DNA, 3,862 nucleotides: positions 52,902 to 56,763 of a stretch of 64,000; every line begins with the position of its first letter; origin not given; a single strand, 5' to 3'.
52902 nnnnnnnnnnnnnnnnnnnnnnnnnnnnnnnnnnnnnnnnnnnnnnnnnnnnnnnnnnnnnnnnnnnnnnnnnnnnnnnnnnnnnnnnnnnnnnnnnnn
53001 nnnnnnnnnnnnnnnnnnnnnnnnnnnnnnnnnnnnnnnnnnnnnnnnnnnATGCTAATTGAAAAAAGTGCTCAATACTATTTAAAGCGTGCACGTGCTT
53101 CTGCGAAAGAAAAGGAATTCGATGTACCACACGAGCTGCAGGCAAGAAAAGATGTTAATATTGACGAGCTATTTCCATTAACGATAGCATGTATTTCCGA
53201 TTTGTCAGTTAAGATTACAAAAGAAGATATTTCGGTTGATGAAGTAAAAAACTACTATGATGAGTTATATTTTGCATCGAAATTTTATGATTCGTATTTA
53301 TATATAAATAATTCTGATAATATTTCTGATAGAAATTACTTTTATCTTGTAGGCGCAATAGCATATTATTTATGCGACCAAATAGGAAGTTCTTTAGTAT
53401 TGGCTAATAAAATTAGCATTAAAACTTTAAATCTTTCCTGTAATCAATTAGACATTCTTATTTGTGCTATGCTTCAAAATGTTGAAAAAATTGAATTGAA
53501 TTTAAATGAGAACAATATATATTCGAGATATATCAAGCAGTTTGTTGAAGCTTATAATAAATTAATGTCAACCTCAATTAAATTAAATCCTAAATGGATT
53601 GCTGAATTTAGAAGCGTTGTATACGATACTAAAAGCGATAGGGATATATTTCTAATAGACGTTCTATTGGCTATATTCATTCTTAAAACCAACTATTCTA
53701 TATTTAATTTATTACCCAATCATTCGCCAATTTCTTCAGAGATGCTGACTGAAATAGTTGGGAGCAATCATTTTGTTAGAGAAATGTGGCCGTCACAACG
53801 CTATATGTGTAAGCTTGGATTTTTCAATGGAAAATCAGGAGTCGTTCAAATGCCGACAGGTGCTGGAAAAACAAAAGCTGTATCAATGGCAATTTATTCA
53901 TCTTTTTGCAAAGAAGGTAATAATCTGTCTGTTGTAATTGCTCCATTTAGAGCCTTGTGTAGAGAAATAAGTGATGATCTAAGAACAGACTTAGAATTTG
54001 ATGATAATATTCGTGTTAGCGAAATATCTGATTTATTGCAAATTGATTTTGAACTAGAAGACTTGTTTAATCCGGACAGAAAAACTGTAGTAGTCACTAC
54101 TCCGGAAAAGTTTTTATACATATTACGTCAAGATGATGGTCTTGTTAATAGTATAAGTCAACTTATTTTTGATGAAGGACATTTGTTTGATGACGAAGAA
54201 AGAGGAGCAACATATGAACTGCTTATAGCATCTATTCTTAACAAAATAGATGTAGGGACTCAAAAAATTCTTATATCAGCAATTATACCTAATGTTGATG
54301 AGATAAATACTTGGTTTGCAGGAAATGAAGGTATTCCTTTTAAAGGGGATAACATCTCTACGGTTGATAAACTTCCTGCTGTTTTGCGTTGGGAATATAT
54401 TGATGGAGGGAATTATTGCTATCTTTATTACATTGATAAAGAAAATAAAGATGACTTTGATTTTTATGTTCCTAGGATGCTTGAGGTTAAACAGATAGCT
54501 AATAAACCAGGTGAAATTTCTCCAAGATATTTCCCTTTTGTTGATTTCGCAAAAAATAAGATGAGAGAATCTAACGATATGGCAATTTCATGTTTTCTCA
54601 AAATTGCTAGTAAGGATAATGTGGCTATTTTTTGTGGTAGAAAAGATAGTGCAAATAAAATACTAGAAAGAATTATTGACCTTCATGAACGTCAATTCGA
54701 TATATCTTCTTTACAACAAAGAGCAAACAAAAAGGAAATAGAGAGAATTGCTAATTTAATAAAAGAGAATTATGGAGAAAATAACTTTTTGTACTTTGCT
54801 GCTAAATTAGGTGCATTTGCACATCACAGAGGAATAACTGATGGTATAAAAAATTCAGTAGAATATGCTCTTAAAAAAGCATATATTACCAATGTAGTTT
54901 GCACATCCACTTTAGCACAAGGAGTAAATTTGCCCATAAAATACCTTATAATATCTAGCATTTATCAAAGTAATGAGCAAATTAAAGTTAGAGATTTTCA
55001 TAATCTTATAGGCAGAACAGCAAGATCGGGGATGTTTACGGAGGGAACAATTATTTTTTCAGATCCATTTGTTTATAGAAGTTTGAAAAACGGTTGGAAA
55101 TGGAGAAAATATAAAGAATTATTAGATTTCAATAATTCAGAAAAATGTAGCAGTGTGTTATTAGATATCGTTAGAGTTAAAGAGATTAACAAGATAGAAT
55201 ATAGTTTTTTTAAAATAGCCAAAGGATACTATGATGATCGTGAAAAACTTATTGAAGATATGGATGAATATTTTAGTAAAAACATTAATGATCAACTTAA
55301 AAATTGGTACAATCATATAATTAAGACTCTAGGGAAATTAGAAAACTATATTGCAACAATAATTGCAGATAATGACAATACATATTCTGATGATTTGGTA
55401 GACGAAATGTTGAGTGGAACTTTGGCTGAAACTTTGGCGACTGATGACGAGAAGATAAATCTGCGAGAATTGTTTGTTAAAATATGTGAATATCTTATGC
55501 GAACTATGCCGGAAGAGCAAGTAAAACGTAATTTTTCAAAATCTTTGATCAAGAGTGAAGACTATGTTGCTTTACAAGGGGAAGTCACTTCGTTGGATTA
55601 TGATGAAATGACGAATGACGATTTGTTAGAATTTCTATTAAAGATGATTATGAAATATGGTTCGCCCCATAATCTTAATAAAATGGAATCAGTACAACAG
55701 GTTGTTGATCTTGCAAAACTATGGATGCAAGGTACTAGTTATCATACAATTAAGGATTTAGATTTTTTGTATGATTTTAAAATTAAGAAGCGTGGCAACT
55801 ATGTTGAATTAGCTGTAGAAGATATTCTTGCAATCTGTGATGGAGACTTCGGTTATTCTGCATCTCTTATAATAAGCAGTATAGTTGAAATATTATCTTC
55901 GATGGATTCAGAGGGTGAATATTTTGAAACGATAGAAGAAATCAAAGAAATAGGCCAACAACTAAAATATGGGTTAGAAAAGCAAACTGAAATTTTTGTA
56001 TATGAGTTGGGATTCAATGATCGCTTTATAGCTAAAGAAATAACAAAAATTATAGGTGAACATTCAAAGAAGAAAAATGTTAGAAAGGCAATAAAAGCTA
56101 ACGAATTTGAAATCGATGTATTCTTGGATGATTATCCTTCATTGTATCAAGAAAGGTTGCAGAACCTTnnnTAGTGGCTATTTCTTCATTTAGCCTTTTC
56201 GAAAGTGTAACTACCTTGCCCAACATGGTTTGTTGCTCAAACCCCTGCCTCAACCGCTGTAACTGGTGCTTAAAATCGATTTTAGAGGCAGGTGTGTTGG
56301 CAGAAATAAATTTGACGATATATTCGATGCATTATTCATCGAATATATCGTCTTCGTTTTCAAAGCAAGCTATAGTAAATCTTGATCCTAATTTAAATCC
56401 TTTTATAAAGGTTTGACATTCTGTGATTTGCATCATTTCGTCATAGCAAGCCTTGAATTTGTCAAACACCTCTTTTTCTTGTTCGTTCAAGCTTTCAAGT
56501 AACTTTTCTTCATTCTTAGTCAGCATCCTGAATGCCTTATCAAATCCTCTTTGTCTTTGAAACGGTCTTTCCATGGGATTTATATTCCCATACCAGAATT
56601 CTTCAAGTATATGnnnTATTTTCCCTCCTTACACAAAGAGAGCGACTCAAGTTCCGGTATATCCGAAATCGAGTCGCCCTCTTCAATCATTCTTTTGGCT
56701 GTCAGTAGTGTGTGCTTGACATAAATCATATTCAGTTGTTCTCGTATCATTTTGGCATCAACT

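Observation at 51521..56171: Hachiman-like hamA/hamB pair with an extra co-oriented upstream gene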

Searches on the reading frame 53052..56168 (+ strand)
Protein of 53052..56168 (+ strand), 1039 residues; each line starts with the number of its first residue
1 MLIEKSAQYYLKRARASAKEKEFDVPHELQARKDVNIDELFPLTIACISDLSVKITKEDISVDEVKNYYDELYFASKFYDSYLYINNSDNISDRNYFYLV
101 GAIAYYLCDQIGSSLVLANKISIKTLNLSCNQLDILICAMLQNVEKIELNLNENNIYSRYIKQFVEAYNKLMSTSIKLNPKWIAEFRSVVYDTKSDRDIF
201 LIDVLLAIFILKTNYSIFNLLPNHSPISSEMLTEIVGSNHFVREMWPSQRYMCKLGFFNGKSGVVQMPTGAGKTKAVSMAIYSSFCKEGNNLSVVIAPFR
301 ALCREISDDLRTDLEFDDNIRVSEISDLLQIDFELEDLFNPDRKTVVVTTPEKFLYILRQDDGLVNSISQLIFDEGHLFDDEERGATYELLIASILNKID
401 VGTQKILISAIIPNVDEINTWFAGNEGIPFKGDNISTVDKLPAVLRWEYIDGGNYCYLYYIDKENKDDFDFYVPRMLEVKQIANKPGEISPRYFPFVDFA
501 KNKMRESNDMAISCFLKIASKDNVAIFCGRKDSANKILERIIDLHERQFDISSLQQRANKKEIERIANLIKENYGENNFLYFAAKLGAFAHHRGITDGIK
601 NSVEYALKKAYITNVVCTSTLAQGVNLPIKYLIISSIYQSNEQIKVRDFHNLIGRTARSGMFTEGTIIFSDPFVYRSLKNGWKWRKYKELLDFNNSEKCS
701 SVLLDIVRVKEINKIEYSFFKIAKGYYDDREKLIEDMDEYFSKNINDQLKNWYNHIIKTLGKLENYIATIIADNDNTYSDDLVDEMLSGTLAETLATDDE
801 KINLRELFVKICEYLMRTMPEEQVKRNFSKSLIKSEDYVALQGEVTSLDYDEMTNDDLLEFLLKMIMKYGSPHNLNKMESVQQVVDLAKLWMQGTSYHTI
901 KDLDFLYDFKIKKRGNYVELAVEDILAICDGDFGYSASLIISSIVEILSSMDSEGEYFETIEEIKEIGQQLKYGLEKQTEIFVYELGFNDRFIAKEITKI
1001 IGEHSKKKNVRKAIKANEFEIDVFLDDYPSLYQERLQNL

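Call 3: search_protein_families(library=padloc, proteins=[window:53052-56168:+], max_evalue=0.01)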
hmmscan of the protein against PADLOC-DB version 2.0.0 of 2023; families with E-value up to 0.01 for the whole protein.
window:53052-56168:+ (1039 aa): 33 families (the best 25 are shown)
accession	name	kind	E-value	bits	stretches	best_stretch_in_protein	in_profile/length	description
PDLC00188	HamB1|HamB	-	2e-302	1004.2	1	1-1038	1-1035/1037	DEAD-box helicase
PDLC00178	HamB1|HamB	-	1.1e-180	600.5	1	3-836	3-826/830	DEAD-box helicase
PDLC00175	HamB1|HamB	-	4.7e-115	383.1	1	11-1037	8-998/1000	DEAD-box helicase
PDLC00183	HamB1|HamB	-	6.7e-103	342.9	1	3-495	4-490/509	DEAD-box helicase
PDLC00194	HamB1|HamB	-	7.9e-86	286.8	1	10-1013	8-964/995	DEAD-box helicase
PDLC00192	HamB1|HamB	-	3.6e-74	248.1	1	81-1012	87-989/1104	DEAD-box helicase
PDLC00189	HamB1|HamB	-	1.9e-61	206.1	1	3-321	3-319/322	DEAD-box helicase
PDLC00174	HamB1|HamB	-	2.2e-55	186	1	244-1031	302-1060/1163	DEAD-box helicase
PDLC04531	PDC-M23B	-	1.5e-42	143.7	1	261-666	314-707/1060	-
PDLC00186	HamB1|HamB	-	1.7e-36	123.6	3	518-672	386-534/864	DEAD-box helicase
PDLC00187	HamB1|HamB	-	3.5e-34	116.2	3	553-668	400-516/851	DEAD-box helicase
PDLC00200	HamB2|HamB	-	1.5e-32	110.5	3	555-677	415-538/865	DEAD-box helicase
PDLC00185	HamB1|HamB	-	2.8e-32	109.5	2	501-659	359-514/871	DEAD-box helicase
PDLC03960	SngC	-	3.2e-32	110.2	1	243-659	23-361/720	-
PDLC04532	PDC-M23B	-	7.8e-24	81.7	2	236-424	299-490/817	-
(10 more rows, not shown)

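Call 4: search_protein_families(library=pfam, proteins=[window:53052-56168:+], max_evalue=0.1)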
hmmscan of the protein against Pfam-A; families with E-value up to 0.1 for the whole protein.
window:53052-56168:+ (1039 aa): 3 families
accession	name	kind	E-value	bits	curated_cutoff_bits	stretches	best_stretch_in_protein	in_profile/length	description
PF00270.35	DEAD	-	4.6e-22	79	26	1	248-417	3-166/167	DEAD/DEAH box helicase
PF04851.21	ResIII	-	3.6e-09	37.2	22.5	1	259-391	22-146/164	Type III restriction enzyme, res subunit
PF00271.37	Helicase_C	-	1.2e-05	26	23.5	1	585-660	39-110/110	Helicase conserved C-terminal domain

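Call 36: search_solved_structures(query=window:53052-56168:+, max_evalue=0.001, show_alignments=1)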
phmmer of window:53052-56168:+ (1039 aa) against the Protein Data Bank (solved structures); distinct sequences matched with E-value up to 0.001: 51.
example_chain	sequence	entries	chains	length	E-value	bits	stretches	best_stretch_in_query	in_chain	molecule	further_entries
8vx9_B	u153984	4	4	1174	1.6e-35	125.8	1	244-673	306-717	HamB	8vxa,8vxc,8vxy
8alz_B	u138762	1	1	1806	8.6e-31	110.1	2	265-421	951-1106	Activating signal cointegrator 1 complex subunit 3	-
7zpq_CA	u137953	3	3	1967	8.6e-31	110.1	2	257-405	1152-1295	SLH1 isoform 1 | RQC trigger complex helicase SLH1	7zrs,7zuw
2p6r_A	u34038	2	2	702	3.8e-30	108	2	241-423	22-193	afUHEL308 HELICASE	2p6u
9b15_A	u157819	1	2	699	1.3e-29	106.2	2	241-423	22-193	ATP-dependent DNA helicase Hel308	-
2zj2_A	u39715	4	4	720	3.9e-23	84.8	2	242-422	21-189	Putative ski2-type helicase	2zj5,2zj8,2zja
2va8_A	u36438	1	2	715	4e-19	71.5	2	239-423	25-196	SKI2-TYPE HELICASE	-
4a4z_A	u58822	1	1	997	1.8e-15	59.4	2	586-739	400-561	ANTIVIRAL HELICASE SKI2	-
5mc6_h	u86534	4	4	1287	3.5e-15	58.4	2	586-739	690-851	Antiviral helicase SKI2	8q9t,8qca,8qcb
6qdv_B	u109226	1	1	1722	5.7e-15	57.7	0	265-422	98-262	U5 small nuclear ribonucleoprotein 200 kDa helicase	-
4f91_B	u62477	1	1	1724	5.7e-15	57.7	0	265-422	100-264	U5 small nuclear ribonucleoprotein 200 kDa helicase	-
4f92_B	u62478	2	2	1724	5.7e-15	57.7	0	265-422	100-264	U5 small nuclear ribonucleoprotein 200 kDa helicase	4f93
5urj_A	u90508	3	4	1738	5.9e-15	57.7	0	265-422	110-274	U5 small nuclear ribonucleoprotein 200 kDa helicase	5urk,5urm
4kit_B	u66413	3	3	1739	5.9e-15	57.7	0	265-422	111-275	U5 small nuclear ribonucleoprotein 200 kDa helicase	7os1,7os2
6s8q_B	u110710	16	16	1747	6e-15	57.7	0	265-422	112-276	U5 small nuclear ribonucleoprotein 200 kDa helicase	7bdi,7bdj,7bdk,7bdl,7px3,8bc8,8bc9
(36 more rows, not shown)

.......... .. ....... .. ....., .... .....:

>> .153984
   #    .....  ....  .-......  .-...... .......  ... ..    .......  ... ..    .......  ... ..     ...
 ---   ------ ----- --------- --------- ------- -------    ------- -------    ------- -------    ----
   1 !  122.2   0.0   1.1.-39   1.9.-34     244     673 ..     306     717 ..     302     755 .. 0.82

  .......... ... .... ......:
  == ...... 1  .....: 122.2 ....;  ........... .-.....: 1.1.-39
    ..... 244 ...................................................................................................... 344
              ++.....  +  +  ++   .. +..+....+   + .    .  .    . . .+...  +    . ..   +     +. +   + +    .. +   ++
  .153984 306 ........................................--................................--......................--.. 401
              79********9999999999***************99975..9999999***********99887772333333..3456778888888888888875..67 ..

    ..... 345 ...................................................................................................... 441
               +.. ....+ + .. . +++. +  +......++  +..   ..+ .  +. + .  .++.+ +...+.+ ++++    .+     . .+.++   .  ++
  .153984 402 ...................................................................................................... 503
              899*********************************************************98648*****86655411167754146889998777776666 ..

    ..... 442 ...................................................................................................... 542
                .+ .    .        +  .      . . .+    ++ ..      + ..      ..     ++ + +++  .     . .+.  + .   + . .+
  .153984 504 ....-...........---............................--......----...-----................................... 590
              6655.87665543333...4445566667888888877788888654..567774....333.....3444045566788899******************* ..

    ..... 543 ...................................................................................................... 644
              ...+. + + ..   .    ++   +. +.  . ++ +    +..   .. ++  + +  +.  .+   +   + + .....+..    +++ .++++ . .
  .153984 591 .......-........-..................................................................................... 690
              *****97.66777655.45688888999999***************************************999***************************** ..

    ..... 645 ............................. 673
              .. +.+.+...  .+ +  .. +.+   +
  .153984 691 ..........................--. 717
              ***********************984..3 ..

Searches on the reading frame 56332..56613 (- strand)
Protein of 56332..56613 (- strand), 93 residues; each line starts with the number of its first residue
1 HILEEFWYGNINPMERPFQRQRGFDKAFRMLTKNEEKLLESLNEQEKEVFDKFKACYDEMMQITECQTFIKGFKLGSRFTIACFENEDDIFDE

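Call 6: search_protein_families(library=pfam, proteins=[window:56332-56613:-], max_evalue=0.01)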
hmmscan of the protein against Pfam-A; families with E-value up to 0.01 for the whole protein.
window:56332-56613:- (93 aa): 2 families
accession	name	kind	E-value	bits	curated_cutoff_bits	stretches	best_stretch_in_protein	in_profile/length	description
PF20648.2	DUF6809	-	1.8e-22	80.3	27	1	2-82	4-84/85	Family of unknown function (DUF6809)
PF22751.1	DUF488-N3a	-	0.0095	16.7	27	0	21-88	32-102/118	Active DUF488-N3 subclade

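Call 44: search_protein_families(library=ncbifam, proteins=[window:56332-56613:-], max_evalue=0.01)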
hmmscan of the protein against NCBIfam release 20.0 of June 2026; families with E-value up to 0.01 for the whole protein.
window:56332-56613:- (93 aa): 0 families

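Call 45: search_protein_families(library=phrogs, proteins=[window:56332-56613:-], max_evalue=0.01)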
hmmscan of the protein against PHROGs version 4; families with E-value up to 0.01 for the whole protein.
window:56332-56613:- (93 aa): 0 families
